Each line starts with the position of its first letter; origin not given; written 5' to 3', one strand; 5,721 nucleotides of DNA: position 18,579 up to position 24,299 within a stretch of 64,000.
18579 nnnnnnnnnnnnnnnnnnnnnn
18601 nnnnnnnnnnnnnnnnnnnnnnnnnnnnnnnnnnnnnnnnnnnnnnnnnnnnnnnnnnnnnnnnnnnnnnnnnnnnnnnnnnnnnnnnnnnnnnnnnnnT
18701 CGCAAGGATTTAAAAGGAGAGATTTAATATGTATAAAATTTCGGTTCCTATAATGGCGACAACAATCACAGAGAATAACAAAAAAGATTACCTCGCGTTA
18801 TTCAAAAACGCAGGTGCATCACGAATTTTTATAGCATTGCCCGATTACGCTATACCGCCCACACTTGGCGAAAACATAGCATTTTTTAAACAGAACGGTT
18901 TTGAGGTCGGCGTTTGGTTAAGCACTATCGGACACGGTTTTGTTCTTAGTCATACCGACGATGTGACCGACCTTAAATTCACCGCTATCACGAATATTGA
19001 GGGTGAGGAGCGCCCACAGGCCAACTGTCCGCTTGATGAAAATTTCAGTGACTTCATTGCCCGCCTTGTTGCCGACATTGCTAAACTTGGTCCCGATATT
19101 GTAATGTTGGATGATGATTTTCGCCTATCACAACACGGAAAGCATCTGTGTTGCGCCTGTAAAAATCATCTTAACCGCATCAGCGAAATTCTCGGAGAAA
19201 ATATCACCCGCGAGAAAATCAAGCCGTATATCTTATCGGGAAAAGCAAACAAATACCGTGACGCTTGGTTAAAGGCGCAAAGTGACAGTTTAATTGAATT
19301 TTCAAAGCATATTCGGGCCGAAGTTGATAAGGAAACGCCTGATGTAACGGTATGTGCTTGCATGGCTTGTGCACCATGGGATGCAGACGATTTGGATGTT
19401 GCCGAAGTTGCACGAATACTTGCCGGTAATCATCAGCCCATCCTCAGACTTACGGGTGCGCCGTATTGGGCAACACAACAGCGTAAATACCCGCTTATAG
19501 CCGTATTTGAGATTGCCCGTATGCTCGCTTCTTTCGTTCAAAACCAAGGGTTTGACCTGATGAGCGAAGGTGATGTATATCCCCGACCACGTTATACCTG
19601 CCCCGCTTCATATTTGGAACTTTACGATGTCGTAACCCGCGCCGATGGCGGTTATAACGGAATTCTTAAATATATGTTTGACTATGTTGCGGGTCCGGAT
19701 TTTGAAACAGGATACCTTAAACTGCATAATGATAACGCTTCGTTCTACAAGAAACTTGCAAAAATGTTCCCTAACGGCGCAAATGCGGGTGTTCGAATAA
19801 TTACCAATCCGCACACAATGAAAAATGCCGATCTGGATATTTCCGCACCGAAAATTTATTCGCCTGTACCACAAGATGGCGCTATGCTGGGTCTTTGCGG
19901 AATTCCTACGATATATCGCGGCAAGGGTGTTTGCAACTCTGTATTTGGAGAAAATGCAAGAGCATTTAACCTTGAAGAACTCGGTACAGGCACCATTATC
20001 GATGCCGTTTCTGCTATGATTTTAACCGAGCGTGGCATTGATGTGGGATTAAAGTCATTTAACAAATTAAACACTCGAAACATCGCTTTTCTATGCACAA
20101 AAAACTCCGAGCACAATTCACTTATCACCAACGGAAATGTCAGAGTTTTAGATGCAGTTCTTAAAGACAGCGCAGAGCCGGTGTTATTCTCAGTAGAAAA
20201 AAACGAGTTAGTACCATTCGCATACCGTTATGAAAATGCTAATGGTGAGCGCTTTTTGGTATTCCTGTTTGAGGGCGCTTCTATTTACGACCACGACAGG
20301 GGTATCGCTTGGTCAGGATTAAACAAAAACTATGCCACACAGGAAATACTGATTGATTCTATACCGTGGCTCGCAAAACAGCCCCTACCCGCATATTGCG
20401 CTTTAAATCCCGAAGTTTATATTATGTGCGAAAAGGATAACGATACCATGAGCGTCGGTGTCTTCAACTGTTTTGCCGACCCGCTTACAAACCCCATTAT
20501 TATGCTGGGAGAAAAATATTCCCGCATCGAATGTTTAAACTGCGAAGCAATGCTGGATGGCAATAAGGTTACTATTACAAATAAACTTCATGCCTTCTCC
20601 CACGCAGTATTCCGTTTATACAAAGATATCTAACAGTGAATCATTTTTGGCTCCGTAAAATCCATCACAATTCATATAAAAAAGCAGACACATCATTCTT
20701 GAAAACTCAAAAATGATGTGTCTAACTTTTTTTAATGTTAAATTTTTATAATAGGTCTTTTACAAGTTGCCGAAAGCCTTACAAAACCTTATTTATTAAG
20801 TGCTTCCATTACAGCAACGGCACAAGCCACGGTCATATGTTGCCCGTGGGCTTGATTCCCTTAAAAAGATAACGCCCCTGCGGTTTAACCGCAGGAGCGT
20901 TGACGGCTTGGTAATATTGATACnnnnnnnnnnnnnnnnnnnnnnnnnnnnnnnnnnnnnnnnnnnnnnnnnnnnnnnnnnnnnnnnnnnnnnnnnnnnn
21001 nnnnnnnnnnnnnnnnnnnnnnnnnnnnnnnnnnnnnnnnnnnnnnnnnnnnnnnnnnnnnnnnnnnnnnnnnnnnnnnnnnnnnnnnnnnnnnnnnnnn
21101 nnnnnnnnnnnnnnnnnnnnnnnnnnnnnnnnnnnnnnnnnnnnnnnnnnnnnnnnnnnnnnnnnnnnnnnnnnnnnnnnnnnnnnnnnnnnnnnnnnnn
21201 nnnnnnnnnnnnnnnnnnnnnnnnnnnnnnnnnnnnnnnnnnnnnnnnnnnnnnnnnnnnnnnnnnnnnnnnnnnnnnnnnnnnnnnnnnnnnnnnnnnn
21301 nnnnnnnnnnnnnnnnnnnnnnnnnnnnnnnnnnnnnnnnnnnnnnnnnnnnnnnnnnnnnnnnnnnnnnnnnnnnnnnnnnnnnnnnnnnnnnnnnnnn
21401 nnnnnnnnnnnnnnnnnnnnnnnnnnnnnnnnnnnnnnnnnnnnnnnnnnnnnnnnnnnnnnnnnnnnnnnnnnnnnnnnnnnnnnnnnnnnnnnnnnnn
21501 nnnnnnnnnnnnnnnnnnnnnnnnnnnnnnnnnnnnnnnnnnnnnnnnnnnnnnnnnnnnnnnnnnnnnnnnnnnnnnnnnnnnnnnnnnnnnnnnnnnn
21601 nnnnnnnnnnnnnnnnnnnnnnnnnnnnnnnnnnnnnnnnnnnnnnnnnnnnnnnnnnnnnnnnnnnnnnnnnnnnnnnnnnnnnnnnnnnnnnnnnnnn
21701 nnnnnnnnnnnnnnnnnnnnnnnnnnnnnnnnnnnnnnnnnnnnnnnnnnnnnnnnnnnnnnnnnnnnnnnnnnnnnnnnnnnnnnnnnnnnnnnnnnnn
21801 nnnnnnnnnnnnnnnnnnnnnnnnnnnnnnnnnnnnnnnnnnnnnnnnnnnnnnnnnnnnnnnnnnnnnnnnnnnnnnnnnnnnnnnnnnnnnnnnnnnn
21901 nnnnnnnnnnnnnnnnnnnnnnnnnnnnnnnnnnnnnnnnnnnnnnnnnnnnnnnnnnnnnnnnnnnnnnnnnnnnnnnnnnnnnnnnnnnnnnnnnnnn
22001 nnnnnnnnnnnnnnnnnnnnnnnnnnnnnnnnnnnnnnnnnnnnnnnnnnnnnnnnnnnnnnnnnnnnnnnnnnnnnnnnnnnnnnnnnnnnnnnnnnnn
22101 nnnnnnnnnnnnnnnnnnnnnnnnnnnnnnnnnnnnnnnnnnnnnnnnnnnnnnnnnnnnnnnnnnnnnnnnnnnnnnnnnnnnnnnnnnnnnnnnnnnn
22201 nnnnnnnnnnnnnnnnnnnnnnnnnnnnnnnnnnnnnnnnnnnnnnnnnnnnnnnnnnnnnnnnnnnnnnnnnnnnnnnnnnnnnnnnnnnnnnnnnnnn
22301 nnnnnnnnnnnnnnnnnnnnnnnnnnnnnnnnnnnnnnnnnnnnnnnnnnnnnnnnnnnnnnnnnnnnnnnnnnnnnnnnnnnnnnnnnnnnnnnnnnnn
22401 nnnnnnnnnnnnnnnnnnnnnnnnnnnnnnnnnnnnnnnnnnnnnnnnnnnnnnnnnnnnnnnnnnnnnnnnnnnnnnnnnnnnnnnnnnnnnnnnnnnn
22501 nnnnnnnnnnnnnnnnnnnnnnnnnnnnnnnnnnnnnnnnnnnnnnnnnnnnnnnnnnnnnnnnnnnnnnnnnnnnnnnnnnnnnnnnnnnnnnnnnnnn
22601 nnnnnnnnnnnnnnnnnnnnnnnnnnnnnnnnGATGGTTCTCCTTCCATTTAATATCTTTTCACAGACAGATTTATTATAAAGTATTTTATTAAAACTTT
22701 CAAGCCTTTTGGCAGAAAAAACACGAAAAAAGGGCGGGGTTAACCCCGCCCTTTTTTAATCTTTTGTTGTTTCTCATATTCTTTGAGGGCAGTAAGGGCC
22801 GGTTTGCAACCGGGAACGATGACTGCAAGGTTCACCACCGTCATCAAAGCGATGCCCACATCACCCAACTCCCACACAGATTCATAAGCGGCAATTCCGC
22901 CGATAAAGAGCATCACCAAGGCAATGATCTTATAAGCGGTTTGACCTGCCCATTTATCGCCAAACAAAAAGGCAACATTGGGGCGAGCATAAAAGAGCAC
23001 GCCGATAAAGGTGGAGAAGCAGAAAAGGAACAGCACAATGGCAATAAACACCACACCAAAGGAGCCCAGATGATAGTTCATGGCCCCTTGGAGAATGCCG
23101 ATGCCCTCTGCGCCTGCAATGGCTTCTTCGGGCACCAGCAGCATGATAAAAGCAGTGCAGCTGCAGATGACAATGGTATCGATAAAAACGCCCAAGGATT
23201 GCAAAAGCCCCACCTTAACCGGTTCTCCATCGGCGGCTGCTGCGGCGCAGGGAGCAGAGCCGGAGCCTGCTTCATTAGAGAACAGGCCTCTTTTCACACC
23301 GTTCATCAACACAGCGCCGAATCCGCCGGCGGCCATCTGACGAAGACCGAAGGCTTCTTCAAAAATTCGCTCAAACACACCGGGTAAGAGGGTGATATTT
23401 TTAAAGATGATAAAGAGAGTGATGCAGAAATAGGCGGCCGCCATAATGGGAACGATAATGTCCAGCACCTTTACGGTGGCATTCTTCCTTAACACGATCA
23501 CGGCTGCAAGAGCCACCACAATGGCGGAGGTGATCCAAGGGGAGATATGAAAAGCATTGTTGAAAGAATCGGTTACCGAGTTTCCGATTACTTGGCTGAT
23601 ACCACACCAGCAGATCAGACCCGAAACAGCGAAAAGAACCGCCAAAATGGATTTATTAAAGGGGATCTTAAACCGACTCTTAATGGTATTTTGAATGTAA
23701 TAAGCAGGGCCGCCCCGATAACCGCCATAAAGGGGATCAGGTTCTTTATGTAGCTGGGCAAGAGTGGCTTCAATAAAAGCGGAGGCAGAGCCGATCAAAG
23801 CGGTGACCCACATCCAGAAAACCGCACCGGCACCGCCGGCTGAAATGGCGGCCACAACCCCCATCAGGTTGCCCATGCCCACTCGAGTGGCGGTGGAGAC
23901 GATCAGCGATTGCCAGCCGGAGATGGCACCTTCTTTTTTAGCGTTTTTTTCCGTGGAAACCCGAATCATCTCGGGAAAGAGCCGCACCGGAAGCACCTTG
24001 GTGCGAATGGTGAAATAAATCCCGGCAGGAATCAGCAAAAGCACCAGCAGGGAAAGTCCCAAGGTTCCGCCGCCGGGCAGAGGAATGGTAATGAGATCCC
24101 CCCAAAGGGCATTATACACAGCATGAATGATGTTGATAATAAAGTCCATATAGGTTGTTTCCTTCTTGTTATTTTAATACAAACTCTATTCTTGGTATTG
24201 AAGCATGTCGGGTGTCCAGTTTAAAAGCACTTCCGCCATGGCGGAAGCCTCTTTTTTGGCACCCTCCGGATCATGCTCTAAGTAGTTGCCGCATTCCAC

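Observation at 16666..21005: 3.9-kb AT-rich island flanked by ~205-bp direct repeats that contain the 3' end of the GGGtGRT gene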

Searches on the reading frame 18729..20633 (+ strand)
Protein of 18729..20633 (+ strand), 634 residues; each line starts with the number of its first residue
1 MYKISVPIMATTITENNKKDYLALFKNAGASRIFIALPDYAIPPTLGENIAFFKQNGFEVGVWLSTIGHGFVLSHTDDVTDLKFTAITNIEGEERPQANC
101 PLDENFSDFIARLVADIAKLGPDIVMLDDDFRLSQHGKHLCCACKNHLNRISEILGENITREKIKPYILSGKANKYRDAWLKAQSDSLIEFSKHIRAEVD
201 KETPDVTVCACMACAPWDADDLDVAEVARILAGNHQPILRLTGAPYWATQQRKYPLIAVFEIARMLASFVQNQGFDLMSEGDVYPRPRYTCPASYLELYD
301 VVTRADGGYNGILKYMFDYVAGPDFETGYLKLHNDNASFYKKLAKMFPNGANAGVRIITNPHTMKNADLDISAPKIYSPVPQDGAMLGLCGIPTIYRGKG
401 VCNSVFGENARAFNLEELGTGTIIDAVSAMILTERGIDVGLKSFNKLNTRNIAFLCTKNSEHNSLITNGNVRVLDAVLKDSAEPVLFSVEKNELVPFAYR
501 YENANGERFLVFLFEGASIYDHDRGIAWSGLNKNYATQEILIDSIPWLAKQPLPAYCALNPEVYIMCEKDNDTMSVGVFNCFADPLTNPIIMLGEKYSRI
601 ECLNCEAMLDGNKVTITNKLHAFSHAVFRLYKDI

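Call 6: search_protein_families(library=pfam, proteins=[window:18729-20633:+])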
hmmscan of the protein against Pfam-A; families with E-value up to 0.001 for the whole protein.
window:18729-20633:+ (634 aa): 0 families

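Call 18: find_encoding_contigs(protein=window:18729-20633:+, flank=10000, max_places=10)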
Protein window:18729-20633:+ (634 aa): no gene with exactly this product is on record in the collection.

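Call 20: find_homologous_proteins(query=window:18729-20633:+)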
Query window:18729-20633:+ (634 aa): 1601 proteins with E <= 0.001 among 8000 candidates; the best 120 are listed.
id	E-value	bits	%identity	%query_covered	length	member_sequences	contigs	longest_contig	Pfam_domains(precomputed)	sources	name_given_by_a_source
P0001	0.0e+0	1461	99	100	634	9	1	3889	-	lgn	-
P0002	0.0e+0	1279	85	100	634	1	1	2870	-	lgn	-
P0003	0.0e+0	1037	70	100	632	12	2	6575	-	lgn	-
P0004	0.0e+0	1022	68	100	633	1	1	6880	-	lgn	-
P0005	0.0e+0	1021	70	100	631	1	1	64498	-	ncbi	-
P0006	0.0e+0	1015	69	100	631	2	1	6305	-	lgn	-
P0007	0.0e+0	1015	68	100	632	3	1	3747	-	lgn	-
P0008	0.0e+0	1010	68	100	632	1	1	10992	-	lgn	-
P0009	1.4e-295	1000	67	100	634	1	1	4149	-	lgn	-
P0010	2.0e-287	973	64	100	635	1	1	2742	-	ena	-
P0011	4.2e-285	965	65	100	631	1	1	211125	-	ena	-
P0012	1.5e-281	953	64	100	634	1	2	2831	-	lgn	-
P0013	2.7e-278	942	63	100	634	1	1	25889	-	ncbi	-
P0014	5.9e-273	925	62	100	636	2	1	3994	-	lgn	-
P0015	1.2e-272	924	63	100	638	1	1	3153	-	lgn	-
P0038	5.7e-260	882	93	64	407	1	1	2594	-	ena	-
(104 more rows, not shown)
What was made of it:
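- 18729..20633 (+): Cargo gene: a 634-aa protein with no Pfam or NCBIfam match and a predicted GH42/GH164-like three-domain glycosidase fold. More than 1600 homologues were found (call 20).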

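Call 21: find_encoding_contigs(protein=P0001, flank=10000, max_places=10)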
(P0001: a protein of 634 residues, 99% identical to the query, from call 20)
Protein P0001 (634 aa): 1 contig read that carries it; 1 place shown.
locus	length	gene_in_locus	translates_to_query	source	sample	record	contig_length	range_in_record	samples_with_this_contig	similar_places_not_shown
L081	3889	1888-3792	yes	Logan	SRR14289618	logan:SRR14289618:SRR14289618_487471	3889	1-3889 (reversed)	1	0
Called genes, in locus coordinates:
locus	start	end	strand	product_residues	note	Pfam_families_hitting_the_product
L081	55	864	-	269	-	PF10114:PocR, PF12833:HTH_18, PF00165:HTH_AraC (weak)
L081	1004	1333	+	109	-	-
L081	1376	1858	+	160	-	PF00892:EamA (faint), PF00893:Multi_Drug_Res (weak)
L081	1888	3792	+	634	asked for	-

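Call 22: find_encoding_contigs(protein=P0005, flank=10000, max_places=4)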
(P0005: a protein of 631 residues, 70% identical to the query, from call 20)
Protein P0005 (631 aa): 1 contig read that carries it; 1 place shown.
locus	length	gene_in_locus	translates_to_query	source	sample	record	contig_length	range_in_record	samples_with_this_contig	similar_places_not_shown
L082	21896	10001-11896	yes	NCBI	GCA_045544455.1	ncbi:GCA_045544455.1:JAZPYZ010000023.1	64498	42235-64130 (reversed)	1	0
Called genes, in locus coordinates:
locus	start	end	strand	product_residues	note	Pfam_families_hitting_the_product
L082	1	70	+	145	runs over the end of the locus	?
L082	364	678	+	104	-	-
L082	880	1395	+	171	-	-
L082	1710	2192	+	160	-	PF04525:LOR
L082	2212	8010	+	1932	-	PF18998:Flg_new_2, PF02368:Big_2, PF00431:CUB, PF19127:Choline_bind_3, PF01473:Choline_bind_1 (weak), PF19127:Choline_bind_3, PF01473:Choline_bind_1 (weak), PF19127:Choline_bind_3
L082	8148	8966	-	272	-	PF10114:PocR, PF00165:HTH_AraC (weak), PF12833:HTH_18, PF00165:HTH_AraC (weak)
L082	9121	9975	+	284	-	PF00892:EamA (weak)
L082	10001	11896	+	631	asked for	-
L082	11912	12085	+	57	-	-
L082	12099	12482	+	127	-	PF01880:Desulfoferrodox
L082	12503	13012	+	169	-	PF00210:Ferritin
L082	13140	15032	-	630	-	PF00728:Glyco_hydro_20 (weak), PF18088:Glyco_H_20C_C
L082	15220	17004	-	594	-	PF07973:tRNA_SAD, PF00587:tRNA-synt_2b, PF03129:HGTP_anticodon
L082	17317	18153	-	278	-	PF02588:YitT_membrane, PF10035:DUF2179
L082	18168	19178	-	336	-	PF00155:Aminotran_1_2 (weak), PF01212:Beta_elim_lyase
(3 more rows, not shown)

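Call 23: find_encoding_contigs(protein=P0003, flank=10000, max_places=4)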
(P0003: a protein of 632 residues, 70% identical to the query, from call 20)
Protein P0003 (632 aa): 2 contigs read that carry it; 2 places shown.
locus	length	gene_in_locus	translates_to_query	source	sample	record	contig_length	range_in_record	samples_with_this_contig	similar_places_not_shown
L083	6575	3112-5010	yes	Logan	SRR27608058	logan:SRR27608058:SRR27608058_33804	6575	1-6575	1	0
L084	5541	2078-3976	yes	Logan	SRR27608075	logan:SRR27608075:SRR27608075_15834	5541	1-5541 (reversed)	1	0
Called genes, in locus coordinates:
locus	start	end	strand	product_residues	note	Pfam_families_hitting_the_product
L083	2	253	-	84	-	?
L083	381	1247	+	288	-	PF02311:AraC_binding (weak), PF22200:ExsA_N (weak), PF12833:HTH_18, PF00165:HTH_AraC (weak)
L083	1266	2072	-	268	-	PF10114:PocR, PF12833:HTH_18, PF00165:HTH_AraC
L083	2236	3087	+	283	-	PF00892:EamA (faint)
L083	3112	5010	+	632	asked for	-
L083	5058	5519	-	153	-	-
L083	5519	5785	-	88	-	PF05402:PqqD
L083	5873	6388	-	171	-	-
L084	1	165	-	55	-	?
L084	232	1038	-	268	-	PF10114:PocR, PF12833:HTH_18, PF00165:HTH_AraC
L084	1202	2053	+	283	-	PF00892:EamA (faint)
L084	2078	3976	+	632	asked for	-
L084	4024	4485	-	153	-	-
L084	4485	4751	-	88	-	PF05402:PqqD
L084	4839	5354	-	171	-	-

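Call 28: find_encoding_contigs(protein=P0038, flank=10000, max_places=4)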
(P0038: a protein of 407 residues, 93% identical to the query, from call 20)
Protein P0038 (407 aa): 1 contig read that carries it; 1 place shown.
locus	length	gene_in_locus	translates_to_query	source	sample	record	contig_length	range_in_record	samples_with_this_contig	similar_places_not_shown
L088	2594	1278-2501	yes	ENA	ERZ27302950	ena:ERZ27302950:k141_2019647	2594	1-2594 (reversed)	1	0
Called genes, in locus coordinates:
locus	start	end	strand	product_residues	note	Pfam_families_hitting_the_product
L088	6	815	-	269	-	PF10114:PocR, PF12833:HTH_18, PF00165:HTH_AraC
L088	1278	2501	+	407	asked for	-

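Call 29: find_encoding_contigs(protein=P0002, flank=10000, max_places=4)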
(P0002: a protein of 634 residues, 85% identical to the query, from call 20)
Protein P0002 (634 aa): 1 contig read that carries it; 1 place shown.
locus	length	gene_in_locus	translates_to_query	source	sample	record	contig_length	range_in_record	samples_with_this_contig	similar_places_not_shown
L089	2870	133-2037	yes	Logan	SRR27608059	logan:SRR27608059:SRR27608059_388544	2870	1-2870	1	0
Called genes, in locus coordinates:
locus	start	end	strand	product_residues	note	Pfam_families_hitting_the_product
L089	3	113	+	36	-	?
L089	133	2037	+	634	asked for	-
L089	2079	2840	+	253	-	-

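Call 59: predict_structure(alignment_id=A2)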
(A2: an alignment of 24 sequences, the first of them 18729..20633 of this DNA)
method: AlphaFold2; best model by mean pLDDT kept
length: 634 residues; sequences in the alignment: 24
mean_pLDDT: 89.2   pTM: 0.91
mean pLDDT of the five models: 89.2, 88.8, 88.8, 87.6, 85.2
residues with pLDDT >= 90: 433; 70-90: 145; 50-70: 45; < 50: 11
segments of 3 or more residues with pLDDT < 50: 70-78
pLDDT, mean of each block of 10 residues (from residue 1): 88 91 94 89 94 98 73 46 81 84 92 97 88 74 94 97 93 94 93 97 95 67 91 94 81 84 91 90 59 89 94 78 77 91 94 95 85 73 94 95 95 95 97 97 93 90 85 95 95 93 98 90 71 91 97 94 93 96 93 97 97 96 96 83
secondary structure, 60 per line:
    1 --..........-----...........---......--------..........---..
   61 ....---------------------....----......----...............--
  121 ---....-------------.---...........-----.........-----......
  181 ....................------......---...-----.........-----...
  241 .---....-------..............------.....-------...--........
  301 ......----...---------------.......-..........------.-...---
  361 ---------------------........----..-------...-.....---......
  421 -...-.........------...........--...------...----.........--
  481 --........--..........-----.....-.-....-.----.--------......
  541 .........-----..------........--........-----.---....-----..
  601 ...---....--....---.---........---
elements in order: E3-9 H18-28 E32-37 H46-55 E59-64 E86-89 E94-99 H104-118 E124-127 H145-155 H161-169 H175-200 E207-212 H224-232 E238-241 H245-248 H256-269 E276-280 H293-306 E311-313 H329-335 H337-346 E355-357 H382-389 E403-405 H407-411 H415-420 E422-424 H426-434 E441-451 E454-456 E463-465 E470-478 E483-490 E493-502 E508-512 H516-519 H535-549 E563-570 E573-580 E590-593 E599-603 E607-610 E613-616 E624-631
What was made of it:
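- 18729..20633 (+): The AlphaFold2 model has pLDDT 89.2 (call 59).
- On GH42/GH164-like glycoside hydrolase (the 634-aa cargo protein): The model has pLDDT 89.2 (call 59).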

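Call 62: fold_search(model_id=the predicted structure, library=pdb)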
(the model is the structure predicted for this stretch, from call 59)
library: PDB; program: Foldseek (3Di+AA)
matches with E <= 10: 1626; with E <= 0.001: 535
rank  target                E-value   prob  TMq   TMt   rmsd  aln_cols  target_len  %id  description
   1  3tts_A                1.7e-21  1.00  0.60  0.57   7.9       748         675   13  Crystal structure of beta-galactosidase from Bacillus circulans sp. alkalophilus (released 2012-03-21)
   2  4ucf_C                9.7e-21  1.00  0.60  0.56   7.7       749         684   12  Crystal structure of Bifidobacterium bifidum beta-galactosidase in complex with alpha-galactose (released 2016-01-20)
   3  5e9a_B                1.2e-20  1.00  0.58  0.54   8.0       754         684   11  Crystal structure analysis of the cold-adamped beta-galactosidase from Rahnella sp. R3 (released 2016-10-26)
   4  5e9a_A                1.2e-20  1.00  0.60  0.57   7.5       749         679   12  Crystal structure analysis of the cold-adamped beta-galactosidase from Rahnella sp. R3 (released 2016-10-26)
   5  4uoq_A                6.3e-20  1.00  0.57  0.53   8.3       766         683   12  Nucleophile mutant (E324A) of beta-(1,6)-galactosidase from Bifidobacterium animalis subsp. lactis Bl-04 (released 2014-10-22)
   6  4uni_C                7.6e-20  1.00  0.56  0.52   8.5       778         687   12  beta-(1,6)-galactosidase from Bifidobacterium animalis subsp. lactis Bl-04 in complex with galactose (released 2014-10-15)
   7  4uoz_A                7.6e-20  1.00  0.56  0.53   8.5       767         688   12  beta-(1,6)-galactosidase from Bifidobacterium animalis subsp. lactis Bl-04 nucleophile mutant E324A in complex with ga (released 2014-10-15)
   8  4uzs_C                9.1e-20  1.00  0.58  0.54   8.0       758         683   12  Crystal structure of Bifidobacterium bifidum beta-galactosidase (released 2015-09-30)
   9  4uoq_C                9.1e-20  1.00  0.55  0.52   8.5       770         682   12  Nucleophile mutant (E324A) of beta-(1,6)-galactosidase from Bifidobacterium animalis subsp. lactis Bl-04 (released 2014-10-22)
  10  4uni_B                1.1e-19  1.00  0.57  0.53   7.8       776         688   12  beta-(1,6)-galactosidase from Bifidobacterium animalis subsp. lactis Bl-04 in complex with galactose (released 2014-10-15)
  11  4uzs_A                1.2e-19  1.00  0.57  0.53   8.6       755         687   12  Crystal structure of Bifidobacterium bifidum beta-galactosidase (released 2015-09-30)
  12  6t5o_AAA              1.4e-19  1.00  0.60  0.58   7.5       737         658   10  Bacteroides salyersiae GH164 beta-mannosidase (released 2020-01-01)
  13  7vkz_A                1.4e-19  1.00  0.60  0.55   8.0       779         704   11  The complex structure of beta-1,2-glucosyltransferase from Ignavibacterium album with 1-Deoxynojirimycin (released 2022-03-09)
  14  7vky_A                1.8e-19  1.00  0.59  0.54   8.0       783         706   11  The complex structure of beta-1,2-glucosyltransferase from Ignavibacterium album with sophorose (released 2022-03-09)
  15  7omi_AAA              1.9e-19  1.00  0.62  0.60   7.1       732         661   10  Bs164 in complex with mannocyclophellitol epoxide (released 2022-02-02)
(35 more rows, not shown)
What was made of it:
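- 18729..20633 (+): The best Foldseek matches are GH42 beta-galactosidases and a GH164 beta-mannosidase at E 1e-21, TM about 0.6 (call 62).
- On GH42/GH164-like glycoside hydrolase (the 634-aa cargo protein): Foldseek gives E 1e-21 and TM about 0.6 to GH42 and GH164 structures (call 62).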

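Call 65: search_protein_families(library=ncbifam, proteins=[window:18729-20633:+], max_evalue=0.001)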
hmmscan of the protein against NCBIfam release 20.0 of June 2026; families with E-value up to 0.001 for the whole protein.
window:18729-20633:+ (634 aa): 0 families
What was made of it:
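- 18729..20633 (+): No family match in calls 6 and 65.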

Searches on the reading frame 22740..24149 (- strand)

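Call 6: search_protein_families(library=pfam, proteins=[window:22740-24149:-])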
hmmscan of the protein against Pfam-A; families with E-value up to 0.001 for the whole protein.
window:22740-24149:- (469 aa): 1 family
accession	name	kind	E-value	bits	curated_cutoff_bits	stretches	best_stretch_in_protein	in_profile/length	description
PF01235.23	Na_Ala_symp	-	9.3e-126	420.7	24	1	67-465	4-386/392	Sodium:alanine symporter family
